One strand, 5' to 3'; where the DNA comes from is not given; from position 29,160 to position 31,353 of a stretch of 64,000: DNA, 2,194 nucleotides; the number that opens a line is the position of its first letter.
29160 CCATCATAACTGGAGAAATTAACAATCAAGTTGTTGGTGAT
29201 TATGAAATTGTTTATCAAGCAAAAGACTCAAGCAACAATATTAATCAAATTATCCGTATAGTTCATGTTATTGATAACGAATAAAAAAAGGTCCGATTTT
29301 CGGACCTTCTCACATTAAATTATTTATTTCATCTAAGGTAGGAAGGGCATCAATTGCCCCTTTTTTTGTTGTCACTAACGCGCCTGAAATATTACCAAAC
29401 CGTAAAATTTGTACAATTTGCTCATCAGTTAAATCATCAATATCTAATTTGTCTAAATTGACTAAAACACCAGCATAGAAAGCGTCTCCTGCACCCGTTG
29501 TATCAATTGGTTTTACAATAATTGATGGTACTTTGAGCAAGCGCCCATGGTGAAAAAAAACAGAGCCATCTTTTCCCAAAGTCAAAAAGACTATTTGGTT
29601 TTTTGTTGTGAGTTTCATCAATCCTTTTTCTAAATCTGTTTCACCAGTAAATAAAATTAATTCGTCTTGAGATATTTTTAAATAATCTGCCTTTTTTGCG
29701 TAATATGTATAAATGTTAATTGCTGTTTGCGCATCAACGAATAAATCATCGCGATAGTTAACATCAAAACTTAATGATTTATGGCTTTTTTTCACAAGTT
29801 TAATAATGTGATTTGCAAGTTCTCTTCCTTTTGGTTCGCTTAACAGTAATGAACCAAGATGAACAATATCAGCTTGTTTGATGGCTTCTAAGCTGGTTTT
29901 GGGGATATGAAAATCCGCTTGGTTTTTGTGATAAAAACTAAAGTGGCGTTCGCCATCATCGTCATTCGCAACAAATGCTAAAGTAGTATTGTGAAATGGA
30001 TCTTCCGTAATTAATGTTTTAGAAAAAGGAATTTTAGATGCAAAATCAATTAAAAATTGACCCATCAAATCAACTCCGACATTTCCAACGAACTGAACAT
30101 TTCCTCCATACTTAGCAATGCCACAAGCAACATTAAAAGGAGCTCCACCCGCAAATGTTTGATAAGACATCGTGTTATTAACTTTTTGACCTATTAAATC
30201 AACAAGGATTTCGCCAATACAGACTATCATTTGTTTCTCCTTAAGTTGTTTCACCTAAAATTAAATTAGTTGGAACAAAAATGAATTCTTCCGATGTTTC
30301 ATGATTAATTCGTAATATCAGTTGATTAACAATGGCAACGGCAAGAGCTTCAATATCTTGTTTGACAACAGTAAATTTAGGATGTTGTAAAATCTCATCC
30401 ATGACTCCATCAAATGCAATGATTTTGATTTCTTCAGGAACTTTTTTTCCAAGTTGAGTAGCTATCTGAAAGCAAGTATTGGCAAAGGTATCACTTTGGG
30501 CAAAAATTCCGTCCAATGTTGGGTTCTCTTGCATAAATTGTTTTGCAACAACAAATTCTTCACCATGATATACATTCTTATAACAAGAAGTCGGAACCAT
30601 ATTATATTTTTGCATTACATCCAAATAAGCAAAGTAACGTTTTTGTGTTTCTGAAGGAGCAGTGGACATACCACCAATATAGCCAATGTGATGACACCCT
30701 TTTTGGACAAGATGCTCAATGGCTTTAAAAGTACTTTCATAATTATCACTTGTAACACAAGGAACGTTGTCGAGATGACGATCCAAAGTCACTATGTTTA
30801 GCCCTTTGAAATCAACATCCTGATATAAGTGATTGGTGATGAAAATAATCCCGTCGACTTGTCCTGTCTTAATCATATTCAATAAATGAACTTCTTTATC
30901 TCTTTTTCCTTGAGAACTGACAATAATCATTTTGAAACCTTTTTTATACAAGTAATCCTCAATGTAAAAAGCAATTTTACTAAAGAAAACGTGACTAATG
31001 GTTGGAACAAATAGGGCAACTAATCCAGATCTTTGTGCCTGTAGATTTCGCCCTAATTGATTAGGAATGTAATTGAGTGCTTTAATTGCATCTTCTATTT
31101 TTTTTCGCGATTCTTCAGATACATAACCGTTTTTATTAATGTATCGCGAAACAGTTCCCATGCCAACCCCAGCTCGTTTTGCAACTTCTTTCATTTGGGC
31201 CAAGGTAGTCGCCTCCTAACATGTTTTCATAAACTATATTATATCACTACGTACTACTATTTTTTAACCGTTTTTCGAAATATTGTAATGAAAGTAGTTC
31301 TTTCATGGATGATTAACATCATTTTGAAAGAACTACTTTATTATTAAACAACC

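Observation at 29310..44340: PUL-like ~15-kb fructan utilisation operon in a Gram-positive, with all extracellular components as lipoproteins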

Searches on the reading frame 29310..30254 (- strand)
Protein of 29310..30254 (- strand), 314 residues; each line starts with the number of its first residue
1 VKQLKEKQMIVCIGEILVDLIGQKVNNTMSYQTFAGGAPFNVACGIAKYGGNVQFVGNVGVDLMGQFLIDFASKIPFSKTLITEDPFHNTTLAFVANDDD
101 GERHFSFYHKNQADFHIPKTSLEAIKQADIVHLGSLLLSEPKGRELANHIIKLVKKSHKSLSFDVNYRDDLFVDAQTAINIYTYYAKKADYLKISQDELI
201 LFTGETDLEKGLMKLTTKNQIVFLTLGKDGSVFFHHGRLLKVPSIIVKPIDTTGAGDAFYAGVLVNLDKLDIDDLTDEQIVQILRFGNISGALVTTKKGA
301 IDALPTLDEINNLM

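Call 4: search_protein_families(library=pfam, proteins=[window:29310-30254:-], max_evalue=0.01)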
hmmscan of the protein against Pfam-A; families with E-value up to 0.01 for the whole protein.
window:29310-30254:- (314 aa): 1 family
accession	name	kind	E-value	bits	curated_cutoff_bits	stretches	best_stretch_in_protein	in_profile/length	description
PF00294.29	PfkB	-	1.3e-52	179.5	25.8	1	8-306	2-301/302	pfkB family carbohydrate kinase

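Call 98: search_protein_families(library=ncbifam, proteins=[window:29310-30254:-], max_evalue=0.00001)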
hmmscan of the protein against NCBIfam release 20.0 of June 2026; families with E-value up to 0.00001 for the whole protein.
window:29310-30254:- (314 aa): 18 families
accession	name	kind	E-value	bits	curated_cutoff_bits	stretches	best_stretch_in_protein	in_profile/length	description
NF006957.1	PRK09434.1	equivalog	8.7e-63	212.6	450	1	9-309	3-301/302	fructokinase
TIGR04382.1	myo_inos_iolC_N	equivalog_domain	4.4e-44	151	300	1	10-313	4-308/309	5-dehydro-2-deoxygluconokinase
NF049991.1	TagKinase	equivalog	1.1e-32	113.1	420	1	9-313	9-314/321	tagatose kinase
TIGR02152.1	D_ribokin_bact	equivalog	2e-25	89.7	299.65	1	28-311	27-297/298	ribokinase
NF040938.1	KDG_KDGal_kin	equivalog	6.6e-23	81.3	400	1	10-313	1-302/305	bifunctional 2-dehydro-3-deoxygluconokinase/2-dehydro-3-deoxygalactonokinase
NF053626.1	RibKinHalex1628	equivalog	1.9e-19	70.3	330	1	34-313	36-290/293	ATP-dependent ribose-1-phosphate kinase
NF047869.1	myo_kin_aldol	exception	2.8e-18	65.6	600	1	8-312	7-329/586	bifunctional 5-dehydro-2-deoxygluconokinase/5-dehydro-2-deoxyphosphogluconate aldolase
NF052444.1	DhDoxglucKinKdgK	equivalog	2.3e-17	63.4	400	1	9-265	2-267/303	2-dehydro-3-deoxygluconokinase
NF008353.0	PRK11142.1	equivalog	2.1e-16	60.3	341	1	28-313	31-302/307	ribokinase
NF007321.0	PRK09813.1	equivalog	1.8e-14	53.9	247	1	11-267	5-234/261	fructoselysine 6-kinase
NF041332.1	KDG_KDGal_kin_Halo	equivalog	5.9e-14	52.2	440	1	11-311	5-307/320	bifunctional 2-dehydro-3-deoxygluconokinase/2-dehydro-3-deoxygalactonokinase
NF041134.1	R1P_kin_Thcocales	equivalog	1.9e-13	50.5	500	1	23-311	25-279/291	ADP-dependent ribose-1-phosphate kinase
TIGR03168.1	1-PFK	subfamily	2.2e-11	43.2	216.4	1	23-300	22-287/305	hexose kinase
TIGR02198.1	rfaE_dom_I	equivalog_domain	1.9e-10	40.4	345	1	31-301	43-303/315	D-glycero-beta-D-manno-heptose-7-phosphate kinase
NF041633.1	trifunc_aldol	exception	9.6e-10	37.5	700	0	5-70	239-307/580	KHG/KDPG aldolase/sugar kinase fusion protein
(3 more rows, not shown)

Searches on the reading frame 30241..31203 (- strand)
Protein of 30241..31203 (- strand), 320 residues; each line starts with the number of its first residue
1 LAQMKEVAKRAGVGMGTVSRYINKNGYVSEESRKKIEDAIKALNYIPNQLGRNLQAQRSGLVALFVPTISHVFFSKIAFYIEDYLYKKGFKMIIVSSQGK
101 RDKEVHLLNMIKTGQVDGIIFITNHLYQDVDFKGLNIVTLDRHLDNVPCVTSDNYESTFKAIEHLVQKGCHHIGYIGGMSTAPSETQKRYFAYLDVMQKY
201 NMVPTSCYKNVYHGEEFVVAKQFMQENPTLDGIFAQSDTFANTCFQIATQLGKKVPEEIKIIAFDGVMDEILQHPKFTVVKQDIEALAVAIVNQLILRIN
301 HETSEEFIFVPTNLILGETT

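Call 4: search_protein_families(library=pfam, proteins=[window:30241-31203:-], max_evalue=0.01)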
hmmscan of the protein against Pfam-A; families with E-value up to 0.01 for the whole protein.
window:30241-31203:- (320 aa): 4 families
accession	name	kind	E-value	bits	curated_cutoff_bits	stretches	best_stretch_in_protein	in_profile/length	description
PF13377.12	Peripla_BP_3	-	4.2e-22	79.4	26.5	1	162-320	1-167/167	Periplasmic binding protein-like domain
PF00356.27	LacI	-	1.6e-19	69.9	27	1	4-48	2-46/46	Bacterial regulatory proteins, lacI family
PF00532.27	Peripla_BP_1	-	3.3e-15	56.8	22.2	1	62-304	4-266/281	Periplasmic binding proteins and sugar binding domain of LacI family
PF13407.12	Peripla_BP_4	-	3.6e-09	37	35.1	1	62-266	1-218/258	Periplasmic binding protein domain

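Call 98: search_protein_families(library=ncbifam, proteins=[window:30241-31203:-], max_evalue=0.00001)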
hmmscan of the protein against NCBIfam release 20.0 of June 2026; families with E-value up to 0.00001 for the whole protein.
window:30241-31203:- (320 aa): 17 families
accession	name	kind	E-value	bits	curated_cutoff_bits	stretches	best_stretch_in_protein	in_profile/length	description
TIGR01481.1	ccpA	equivalog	5e-42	144.5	442.35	1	6-314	7-323/330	catabolite control protein A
NF047341.1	lactose_RbsR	equivalog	5e-40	137.8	382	1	4-318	5-326/331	ribose utilization transcriptional repressor RbsR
NF008269.0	PRK11041.1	equivalog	9.2e-40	136.7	436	1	1-283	9-299/342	DNA-binding transcriptional regulator CytR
NF007979.0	PRK10703.1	equivalog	2e-39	135.6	501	1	1-306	1-316/341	HTH-type transcriptional repressor PurR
NF007075.0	PRK09526.1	subfamily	1.6e-36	126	340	1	3-320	7-331/358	LacI family DNA-binding transcriptional regulator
NF007743.0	PRK10423.1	equivalog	6.1e-35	120.9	531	1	1-309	1-318/330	ribose operon transcriptional repressor RbsR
NF051853.1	TransRegUriRCory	equivalog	8.8e-35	120.4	550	1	3-318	2-322/327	transcriptional regulator UriR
NF052440.1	TransRegGNTRPSEAE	equivalog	6.4e-33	114.2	400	1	3-304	7-316/333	HTH-type transcriptional regulator GntR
NF008452.0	PRK11303.1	equivalog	2.7e-32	112.3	385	1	4-302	3-311/332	catabolite repressor/activator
TIGR02417.1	fruct_sucro_rep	subfamily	8.6e-32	110.7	389.55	1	4-300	2-308/327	D-fructose-responsive transcription factor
NF007449.0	PRK10014.1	subfamily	5.1e-31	108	310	1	3-306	8-329/342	Mal regulon transcriptional regulator MalI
NF008002.0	PRK10727.1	equivalog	3.7e-28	98.6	557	1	1-303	1-310/341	HTH-type transcriptional regulator GalR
NF047913.1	TransRegIdnR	equivalog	2.5e-26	92.8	500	1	4-269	8-279/331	DNA-binding transcriptional regulator IdnR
NF007706.0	PRK10401.1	equivalog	1.1e-25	90.7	555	1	2-312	2-322/346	HTH-type transcriptional regulator GalS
NF011563.0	PRK14987.1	equivalog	6.1e-24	84.9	433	1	4-303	8-313/331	gluconate operon transcriptional repressor GntR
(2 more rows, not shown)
